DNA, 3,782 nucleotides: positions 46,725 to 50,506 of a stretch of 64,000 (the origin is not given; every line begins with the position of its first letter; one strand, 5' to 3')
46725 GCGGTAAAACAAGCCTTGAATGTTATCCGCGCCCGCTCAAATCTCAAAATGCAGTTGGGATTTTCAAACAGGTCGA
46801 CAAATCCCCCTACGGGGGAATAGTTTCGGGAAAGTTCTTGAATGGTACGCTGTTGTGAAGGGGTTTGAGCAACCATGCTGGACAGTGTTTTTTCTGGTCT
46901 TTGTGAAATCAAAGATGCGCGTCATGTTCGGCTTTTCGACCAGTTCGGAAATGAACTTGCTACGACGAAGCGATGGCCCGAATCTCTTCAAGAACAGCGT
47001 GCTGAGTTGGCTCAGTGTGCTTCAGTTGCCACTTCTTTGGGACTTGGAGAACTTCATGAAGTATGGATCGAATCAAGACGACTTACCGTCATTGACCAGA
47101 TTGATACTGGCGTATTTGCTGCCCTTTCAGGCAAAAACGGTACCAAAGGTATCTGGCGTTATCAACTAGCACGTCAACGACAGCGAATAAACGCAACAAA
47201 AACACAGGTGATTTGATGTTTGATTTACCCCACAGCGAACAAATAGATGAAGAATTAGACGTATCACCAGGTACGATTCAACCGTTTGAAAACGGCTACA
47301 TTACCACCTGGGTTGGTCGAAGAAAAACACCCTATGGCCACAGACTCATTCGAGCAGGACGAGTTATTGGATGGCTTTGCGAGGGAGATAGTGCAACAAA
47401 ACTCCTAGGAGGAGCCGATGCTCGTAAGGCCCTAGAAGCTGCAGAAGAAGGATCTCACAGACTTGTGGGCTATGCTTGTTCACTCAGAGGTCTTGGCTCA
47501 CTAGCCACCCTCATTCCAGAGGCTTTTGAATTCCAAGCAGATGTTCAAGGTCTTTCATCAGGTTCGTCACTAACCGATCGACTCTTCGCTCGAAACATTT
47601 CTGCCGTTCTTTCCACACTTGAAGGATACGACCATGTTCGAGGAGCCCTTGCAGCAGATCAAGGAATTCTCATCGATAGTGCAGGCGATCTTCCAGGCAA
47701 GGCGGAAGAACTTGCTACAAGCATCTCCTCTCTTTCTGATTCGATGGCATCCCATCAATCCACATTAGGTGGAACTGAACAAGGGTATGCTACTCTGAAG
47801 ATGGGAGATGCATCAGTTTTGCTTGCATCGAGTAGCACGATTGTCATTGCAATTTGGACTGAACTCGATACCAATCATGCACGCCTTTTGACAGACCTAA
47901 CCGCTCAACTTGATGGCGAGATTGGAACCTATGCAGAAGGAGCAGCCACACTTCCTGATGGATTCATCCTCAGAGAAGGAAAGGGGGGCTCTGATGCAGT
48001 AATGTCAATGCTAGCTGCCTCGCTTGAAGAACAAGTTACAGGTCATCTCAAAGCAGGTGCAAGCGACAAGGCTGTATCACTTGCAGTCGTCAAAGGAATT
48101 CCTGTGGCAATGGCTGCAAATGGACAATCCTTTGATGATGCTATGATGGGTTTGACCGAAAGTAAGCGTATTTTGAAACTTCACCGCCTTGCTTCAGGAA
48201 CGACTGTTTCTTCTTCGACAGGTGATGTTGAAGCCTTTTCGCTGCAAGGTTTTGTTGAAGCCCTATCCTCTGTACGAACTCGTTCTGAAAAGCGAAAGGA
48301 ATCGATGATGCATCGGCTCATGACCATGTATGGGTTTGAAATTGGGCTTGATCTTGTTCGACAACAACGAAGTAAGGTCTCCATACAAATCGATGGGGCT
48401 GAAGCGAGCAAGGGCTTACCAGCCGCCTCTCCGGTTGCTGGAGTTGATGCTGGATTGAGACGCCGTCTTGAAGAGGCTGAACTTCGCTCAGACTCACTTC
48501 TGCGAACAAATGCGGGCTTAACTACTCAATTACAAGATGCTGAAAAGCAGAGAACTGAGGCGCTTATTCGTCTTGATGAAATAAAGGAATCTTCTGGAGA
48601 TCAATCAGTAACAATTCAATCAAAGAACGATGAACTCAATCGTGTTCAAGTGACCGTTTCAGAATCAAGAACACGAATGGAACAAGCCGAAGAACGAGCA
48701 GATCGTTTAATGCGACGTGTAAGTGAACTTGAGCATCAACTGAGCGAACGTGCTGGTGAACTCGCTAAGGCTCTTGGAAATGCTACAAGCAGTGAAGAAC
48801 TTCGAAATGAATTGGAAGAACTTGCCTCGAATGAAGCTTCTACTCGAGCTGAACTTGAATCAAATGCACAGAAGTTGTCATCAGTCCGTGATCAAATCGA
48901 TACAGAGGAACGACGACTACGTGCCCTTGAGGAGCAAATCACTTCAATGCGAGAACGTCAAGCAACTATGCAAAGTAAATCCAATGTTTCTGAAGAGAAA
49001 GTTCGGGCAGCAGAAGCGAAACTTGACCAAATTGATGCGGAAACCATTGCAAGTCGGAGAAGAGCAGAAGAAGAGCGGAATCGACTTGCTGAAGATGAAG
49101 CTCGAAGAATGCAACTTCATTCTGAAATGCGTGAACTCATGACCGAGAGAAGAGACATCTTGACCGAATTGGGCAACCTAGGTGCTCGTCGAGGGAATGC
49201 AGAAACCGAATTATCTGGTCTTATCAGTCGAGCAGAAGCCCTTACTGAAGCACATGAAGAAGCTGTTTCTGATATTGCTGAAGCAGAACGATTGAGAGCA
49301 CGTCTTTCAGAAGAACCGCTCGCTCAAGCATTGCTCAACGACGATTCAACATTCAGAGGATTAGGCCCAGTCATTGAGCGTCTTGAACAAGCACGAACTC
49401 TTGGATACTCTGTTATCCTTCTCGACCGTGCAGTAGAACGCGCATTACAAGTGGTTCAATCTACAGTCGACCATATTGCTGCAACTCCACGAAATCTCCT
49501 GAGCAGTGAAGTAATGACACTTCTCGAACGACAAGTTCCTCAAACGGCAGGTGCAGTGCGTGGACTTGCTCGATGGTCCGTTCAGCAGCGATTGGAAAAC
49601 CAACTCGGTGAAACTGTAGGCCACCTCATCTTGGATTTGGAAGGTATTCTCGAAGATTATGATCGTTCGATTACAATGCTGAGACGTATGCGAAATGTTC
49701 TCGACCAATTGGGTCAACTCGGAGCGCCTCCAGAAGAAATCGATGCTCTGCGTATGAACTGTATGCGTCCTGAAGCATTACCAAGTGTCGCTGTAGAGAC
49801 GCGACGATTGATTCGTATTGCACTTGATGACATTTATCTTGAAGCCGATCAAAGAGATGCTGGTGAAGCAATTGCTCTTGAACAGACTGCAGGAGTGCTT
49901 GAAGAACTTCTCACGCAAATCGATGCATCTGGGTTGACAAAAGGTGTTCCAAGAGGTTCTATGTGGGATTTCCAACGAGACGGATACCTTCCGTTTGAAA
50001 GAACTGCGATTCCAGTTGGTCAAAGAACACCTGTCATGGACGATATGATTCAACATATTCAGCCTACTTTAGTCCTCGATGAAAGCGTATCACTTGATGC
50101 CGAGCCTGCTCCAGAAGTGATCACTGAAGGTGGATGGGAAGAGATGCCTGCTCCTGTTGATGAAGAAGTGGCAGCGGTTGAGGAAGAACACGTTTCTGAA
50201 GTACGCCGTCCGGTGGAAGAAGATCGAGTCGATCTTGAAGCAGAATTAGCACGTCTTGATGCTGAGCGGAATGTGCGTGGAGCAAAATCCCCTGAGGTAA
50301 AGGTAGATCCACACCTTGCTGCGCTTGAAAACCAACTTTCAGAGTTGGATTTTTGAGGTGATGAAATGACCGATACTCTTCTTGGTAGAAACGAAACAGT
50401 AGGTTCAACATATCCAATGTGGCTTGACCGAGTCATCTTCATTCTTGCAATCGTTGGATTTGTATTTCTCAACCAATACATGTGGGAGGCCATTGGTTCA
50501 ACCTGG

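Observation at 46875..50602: Candidate undescribed polarity/cytoskeletal module: Roadblock gene + PATAN-Roadblock-PATAN-coiled-coil giant + small membrane protein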

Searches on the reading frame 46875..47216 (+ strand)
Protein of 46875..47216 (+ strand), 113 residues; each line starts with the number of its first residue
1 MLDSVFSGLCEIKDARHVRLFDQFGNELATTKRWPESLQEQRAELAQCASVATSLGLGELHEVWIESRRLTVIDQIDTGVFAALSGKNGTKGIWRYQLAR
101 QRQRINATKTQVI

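Call 3: search_protein_families(library=pfam, proteins=[window:46875-47216:+], max_evalue=1)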
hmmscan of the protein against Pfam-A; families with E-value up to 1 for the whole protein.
window:46875-47216:+ (113 aa): 0 families

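Call 4: search_protein_families(library=ncbifam, proteins=[window:46875-47216:+], max_evalue=1)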
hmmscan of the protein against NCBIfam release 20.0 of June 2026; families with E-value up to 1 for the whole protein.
window:46875-47216:+ (113 aa): 1 family
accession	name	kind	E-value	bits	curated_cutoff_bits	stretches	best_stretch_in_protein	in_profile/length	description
NF041218.1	BagM_FevK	exception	0.09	12.1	420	1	12-47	161-195/215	bagremycin/ferroverdin biosynthesis UbiX family decarboxylase BagM/FevK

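Call 5: find_homologous_proteins(query=window:46875-47216:+, max_evalue=0.001)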
Query window:46875-47216:+ (113 aa): 32 proteins with E <= 0.001 among 56 candidates.
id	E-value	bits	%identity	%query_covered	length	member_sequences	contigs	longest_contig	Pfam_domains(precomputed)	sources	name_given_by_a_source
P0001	1.1e-66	240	99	100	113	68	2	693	-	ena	-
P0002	3.9e-66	238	98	100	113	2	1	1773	-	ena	-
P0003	7.3e-66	237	98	100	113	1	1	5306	-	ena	-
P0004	5.2e-65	234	96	100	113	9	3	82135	-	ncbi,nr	ncbi:hypothetical protein N9V76_00505 [Candidatus Poseidoniales archaeon]|nr:hypothetical protein [C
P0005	2.5e-64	232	97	100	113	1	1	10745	-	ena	-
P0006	7.5e-61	221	91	100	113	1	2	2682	-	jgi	jgi:hypothetical protein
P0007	1.7e-60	220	89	100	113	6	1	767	-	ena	-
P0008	2.0e-60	219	90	100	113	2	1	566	-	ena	-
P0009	5.1e-60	218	90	100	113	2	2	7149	-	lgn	-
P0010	9.6e-60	217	91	100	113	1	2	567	-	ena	-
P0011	1.1e-59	217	88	100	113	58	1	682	-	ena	-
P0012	8.5e-59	214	86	100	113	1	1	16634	-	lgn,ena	-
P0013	9.1e-59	214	86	100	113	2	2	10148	-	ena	-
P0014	9.4e-59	214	86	100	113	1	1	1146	-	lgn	-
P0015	9.5e-59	214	86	100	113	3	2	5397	-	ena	-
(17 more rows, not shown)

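Call 12: search_solved_structures(query=A2, max_evalue=10, show_alignments=2)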
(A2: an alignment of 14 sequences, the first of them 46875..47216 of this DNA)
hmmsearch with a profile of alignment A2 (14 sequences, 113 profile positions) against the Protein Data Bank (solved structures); distinct sequences matched with E-value up to 10: 3.
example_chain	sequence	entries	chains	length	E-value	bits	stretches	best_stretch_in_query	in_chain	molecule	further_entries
7yh1_D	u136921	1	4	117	0.56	13.5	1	3-97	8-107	Roadblock/LC7 domain protein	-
4ywz_A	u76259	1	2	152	0.64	13.3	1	3-59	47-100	Sensor protein kinase WalK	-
7dud_A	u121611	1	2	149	1.2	12.5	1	3-59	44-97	Sensor protein kinase WalK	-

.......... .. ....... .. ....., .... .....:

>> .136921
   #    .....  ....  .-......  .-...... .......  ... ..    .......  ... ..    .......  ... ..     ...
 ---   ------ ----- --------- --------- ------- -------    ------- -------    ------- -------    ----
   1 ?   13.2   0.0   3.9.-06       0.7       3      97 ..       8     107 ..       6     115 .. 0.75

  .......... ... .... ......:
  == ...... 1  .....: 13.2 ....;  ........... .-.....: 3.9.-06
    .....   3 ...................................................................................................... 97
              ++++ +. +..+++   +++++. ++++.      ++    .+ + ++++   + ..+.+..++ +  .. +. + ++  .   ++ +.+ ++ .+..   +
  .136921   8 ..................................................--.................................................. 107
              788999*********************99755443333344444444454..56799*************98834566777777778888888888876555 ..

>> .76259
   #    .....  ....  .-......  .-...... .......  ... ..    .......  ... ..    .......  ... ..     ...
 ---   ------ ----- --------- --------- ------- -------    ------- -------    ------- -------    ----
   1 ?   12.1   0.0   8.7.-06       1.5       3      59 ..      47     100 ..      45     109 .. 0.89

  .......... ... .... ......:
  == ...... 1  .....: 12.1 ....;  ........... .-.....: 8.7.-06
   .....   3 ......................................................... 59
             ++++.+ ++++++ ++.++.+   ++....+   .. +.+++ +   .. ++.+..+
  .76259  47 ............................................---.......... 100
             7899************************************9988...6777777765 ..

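Call 31: search_solved_structures(query=A5, max_evalue=10, show_alignments=3)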
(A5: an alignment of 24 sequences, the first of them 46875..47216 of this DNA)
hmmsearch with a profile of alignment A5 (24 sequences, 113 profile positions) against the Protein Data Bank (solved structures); distinct sequences matched with E-value up to 10: 5.
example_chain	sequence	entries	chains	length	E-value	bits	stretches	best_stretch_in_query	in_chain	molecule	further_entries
7f8m_A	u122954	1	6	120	0.14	15.4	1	6-86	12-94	Robl_LC7 domain-containing protein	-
7ct3_A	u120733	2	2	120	0.25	14.7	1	44-102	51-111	Mutual gliding motility protein C (MglC) | Mutual gliding motility protein C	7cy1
4im9_A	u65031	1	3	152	0.51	13.7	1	29-83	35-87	DNA primase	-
3qh6_A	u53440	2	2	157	0.54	13.6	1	42-90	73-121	CT296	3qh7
7yh1_D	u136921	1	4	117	0.55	13.6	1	2-87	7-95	Roadblock/LC7 domain protein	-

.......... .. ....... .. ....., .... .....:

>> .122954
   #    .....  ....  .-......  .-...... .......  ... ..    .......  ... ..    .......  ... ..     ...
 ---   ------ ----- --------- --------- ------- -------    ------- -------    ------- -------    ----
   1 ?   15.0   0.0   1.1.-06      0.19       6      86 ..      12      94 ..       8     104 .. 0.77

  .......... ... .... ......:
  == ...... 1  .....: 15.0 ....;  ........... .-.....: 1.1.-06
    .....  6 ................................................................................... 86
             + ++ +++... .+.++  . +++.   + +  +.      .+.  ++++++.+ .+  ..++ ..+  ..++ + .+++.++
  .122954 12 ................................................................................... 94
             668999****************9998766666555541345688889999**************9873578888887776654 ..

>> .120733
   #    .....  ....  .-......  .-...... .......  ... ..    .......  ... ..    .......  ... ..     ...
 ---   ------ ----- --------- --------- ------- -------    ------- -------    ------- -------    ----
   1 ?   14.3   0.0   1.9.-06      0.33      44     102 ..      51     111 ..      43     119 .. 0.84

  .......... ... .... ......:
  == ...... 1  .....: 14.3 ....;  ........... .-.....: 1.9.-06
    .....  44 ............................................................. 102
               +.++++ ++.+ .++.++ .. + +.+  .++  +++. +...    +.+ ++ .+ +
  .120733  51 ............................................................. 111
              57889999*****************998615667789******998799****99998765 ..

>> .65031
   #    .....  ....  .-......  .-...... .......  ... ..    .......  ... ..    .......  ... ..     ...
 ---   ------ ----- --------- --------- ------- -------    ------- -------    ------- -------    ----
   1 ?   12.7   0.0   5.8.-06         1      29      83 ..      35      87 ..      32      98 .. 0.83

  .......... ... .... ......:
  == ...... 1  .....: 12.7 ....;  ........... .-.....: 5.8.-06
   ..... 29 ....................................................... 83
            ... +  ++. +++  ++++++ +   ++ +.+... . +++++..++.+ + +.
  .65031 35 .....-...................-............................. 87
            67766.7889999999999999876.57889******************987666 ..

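Call 34: search_protein_families(library=pfam, alignment_id=A5, max_evalue=10)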
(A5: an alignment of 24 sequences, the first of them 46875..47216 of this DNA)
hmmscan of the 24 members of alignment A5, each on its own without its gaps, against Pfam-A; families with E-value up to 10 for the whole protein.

A. member 1, window:46875-47216:+ (113 aa): 0 families

B. families by the number of members that match (of 24 scanned): 9 families
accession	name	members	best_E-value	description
PF03259.23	Robl_LC7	13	3e-05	Roadblock/LC7 domain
PF17152.10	CHASE8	7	0.0012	Periplasmic sensor domain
PF06626.17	DUF1152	1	0.014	Protein of unknown function (DUF1152)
PF02734.22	Dak2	1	0.089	DAK2 domain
PF05971.18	Methyltransf_10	1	0.093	RNA methyltransferase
PF00161.24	RIP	1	0.1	Ribosome inactivating protein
PF16288.11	DUF4934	1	0.12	Domain of unknown function (DUF4934)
PF24022.1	DUF7334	1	0.17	Family of unknown function (DUF7334)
PF24430.1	DUF7553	1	0.22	Family of unknown function (DUF7553)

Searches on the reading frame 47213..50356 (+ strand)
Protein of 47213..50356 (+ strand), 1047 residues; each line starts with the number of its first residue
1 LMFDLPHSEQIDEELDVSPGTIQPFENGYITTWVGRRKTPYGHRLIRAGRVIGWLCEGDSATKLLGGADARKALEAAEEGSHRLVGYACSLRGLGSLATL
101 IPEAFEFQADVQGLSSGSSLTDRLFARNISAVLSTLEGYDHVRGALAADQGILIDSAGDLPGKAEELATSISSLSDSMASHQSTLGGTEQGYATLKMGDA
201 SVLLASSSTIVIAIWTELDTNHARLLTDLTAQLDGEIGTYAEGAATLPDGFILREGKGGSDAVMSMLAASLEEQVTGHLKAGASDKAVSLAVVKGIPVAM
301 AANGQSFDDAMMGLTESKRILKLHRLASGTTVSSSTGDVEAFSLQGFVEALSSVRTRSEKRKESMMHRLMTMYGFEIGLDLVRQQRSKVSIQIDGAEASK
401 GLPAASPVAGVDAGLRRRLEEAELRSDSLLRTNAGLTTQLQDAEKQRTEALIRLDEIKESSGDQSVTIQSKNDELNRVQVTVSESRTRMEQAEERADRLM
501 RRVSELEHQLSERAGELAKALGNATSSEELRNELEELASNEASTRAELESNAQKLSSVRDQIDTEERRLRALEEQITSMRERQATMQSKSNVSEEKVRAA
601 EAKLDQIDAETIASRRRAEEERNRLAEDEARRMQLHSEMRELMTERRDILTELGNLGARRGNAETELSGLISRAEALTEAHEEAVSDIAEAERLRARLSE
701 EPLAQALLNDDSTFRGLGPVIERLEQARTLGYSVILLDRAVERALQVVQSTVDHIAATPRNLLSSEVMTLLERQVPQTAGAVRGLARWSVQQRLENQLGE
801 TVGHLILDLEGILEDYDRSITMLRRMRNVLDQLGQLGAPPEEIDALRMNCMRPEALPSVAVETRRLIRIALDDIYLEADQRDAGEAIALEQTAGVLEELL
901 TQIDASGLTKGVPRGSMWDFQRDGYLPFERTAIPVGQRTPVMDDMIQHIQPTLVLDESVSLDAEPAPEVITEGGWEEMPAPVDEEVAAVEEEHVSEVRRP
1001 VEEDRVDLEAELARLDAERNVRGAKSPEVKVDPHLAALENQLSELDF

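Call 3: search_protein_families(library=pfam, proteins=[window:47213-50356:+], max_evalue=1)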
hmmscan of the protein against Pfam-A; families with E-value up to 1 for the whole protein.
window:47213-50356:+ (1047 aa): 2 families
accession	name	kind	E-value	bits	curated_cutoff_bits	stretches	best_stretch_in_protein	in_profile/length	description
PF23177.1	bHLH_IRO3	-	0.0036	18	27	0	875-904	31-60/80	Iron-related transcription factor 3 bHLH domain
PF08614.16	ATG16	-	0.066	13.8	33.7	0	526-677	37-184/200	Autophagy protein 16 (ATG16)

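Call 4: search_protein_families(library=ncbifam, proteins=[window:47213-50356:+], max_evalue=1)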
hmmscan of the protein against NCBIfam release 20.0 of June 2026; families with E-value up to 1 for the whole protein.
window:47213-50356:+ (1047 aa): 14 families
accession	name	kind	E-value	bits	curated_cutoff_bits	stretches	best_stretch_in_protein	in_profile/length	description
NF002572.0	PRK02224.1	equivalog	2.2e-08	32.9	1087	1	431-665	213-447/888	DNA double-strand break repair ATPase Rad50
TIGR02169.1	SMC_prok_A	equivalog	2.8e-08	31.9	729.4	1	418-690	239-936/1165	chromosome segregation protein SMC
TIGR02168.1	SMC_prok_B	equivalog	7.9e-08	30.5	567.35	1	416-696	699-977/1181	chromosome segregation protein SMC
NF041034.1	Rad50_Sulf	equivalog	1.2e-05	23.4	1000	1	443-701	438-716/872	DNA double-strand break repair ATPase Rad50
TIGR04523.1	Mplasa_alph_rch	subfamily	0.017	13.1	270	1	433-679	407-645/745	helix-rich protein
NF045780.1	TrlF_fam_ATP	equivalog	0.057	12.1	350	1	418-668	450-704/944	TrlF family AAA-like ATPase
NF041093.1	CheC_Thtogales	equivalog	0.076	12.9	250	1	642-674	3-33/201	CheY-P phosphatase CheC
TIGR04145.2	Firmicu_CTERM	equivalog_domain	0.17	11.8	50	1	436-487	113-165/191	Firmicu-CTERM sorting domain-containing protein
NF041035.1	Rad50_Halo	equivalog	0.21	9.9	1000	1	416-696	168-450/883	DNA double-strand break repair ATPase Rad50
NF045487.1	ASRP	equivalog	0.24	9.9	300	1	531-700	127-298/593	archaea-specific SMC-related protein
NF006542.0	PRK09039.1-1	equivalog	0.31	9.9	388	1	558-698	44-187/627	peptidoglycan -binding protein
NF009647.0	PRK13182.1-2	equivalog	0.49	10.4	165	0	476-518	73-115/176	chromosome-anchoring protein RacA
NF003034.1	PRK03918.1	equivalog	0.9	7.4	700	2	416-540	237-360/878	DNA double-strand break repair ATPase Rad50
NF038218.1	IcmG_DotF_IVB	equivalog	0.97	9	200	1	524-599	116-191/266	type IVB secretion system protein IcmG/DotF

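Call 20: find_related_loci(query=A3, collection=genome_contigs, flank=10000)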
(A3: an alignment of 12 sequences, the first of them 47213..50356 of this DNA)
Query A3 (1047 aa) in genome_contigs; peptide patterns used: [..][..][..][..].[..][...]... (x = any residue, [..] = any of these).
376 stretches matched a pattern; 156 encode a relative of the query (tblastn E <= 1e-3); the best 80 are kept; 80 distinct loci.
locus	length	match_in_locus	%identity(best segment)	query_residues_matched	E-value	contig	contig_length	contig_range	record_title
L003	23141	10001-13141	95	1-1047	0e+0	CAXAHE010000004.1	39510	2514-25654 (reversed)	MAG TPA_asm: uncultured Candidatus Poseidoniales archaeon isolate ERR3525245_binner12_Refined_112 genome assembly, conti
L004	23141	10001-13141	94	1-1047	0e+0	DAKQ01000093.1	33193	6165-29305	MAG TPA_asm: Euryarchaeota archaeon UBA82 UBA82_contig_35331, whole genome shotgun sequence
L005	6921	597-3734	95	1-1047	0e+0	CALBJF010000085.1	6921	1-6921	MAG TPA_asm: uncultured euryarchaeote isolate ERR599027_bin.110_CONCOCT_v1.1_MAG genome assembly, contig: ERZ840267.3419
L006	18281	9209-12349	93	1-1047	0e+0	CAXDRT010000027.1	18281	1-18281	MAG TPA_asm: uncultured euryarchaeote isolate SRR5788080_concoct_82 genome assembly, contig: ERZ2439304.868, whole genom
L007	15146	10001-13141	92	1-1047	0e+0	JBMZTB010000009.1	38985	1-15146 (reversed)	MAG: Candidatus Poseidoniaceae archaeon isolate ME_XS_2302_7_bin_25 ME_XS_2302_7_bin_25_8, whole genome shotgun sequence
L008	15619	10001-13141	92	1-1047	0e+0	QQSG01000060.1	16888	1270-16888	MAG: Candidatus Poseidoniales archaeon isolate bin_32 U_43216-60, whole genome shotgun sequence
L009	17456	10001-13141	94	1-1047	0e+0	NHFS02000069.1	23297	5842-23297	MAG: Euryarchaeota archaeon TMED117 NHFS01000121.1, whole genome shotgun sequence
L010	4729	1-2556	96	196-1047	0e+0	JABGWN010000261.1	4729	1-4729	MAG: Methanobacteriota archaeon isolate SI034_bin52 k141_2033409, whole genome shotgun sequence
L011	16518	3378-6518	94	1-1047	0e+0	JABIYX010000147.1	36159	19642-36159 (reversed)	MAG: Methanobacteriota archaeon isolate SI073_bin151 k141_1526873, whole genome shotgun sequence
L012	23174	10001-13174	56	2-1047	0e+0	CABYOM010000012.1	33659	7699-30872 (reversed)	uncultured Candidatus Poseidoniales archaeon isolate AG-333-I22 genome assembly, contig: AG-333-I22_NODE_12, whole genom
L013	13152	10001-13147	56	2-1039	0e+0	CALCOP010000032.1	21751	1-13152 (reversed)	MAG TPA_asm: uncultured euryarchaeote isolate ERR599165_bin.117_CONCOCT_v1.1_MAG genome assembly, contig: ERZ842087.366,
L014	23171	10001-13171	55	2-1047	0e+0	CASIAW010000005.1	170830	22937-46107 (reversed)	MAG: Candidatus Poseidoniaceae archaeon isolate FRAM_WSC20_S26_SRF_bin_100_1 genome assembly, contig: FRAM_WSC20_S26_SW_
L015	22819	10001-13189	54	2-1047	0e+0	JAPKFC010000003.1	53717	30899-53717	MAG: Candidatus Poseidoniaceae archaeon isolate ANT-132 NODE_199_length_53717_cov_7.410477, whole genome shotgun sequenc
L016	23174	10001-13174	56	2-1047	0e+0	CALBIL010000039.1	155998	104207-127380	MAG TPA_asm: uncultured euryarchaeote isolate ERR2206762_bin.189_CONCOCT_v1.1_MAG genome assembly, contig: ERZ887853.9,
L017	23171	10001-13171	55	2-1047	0e+0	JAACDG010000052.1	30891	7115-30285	MAG: Methanobacteriota archaeon isolate HS5BWF_bin.1 HS5bwf_k87_595415_1_30891, whole genome shotgun sequence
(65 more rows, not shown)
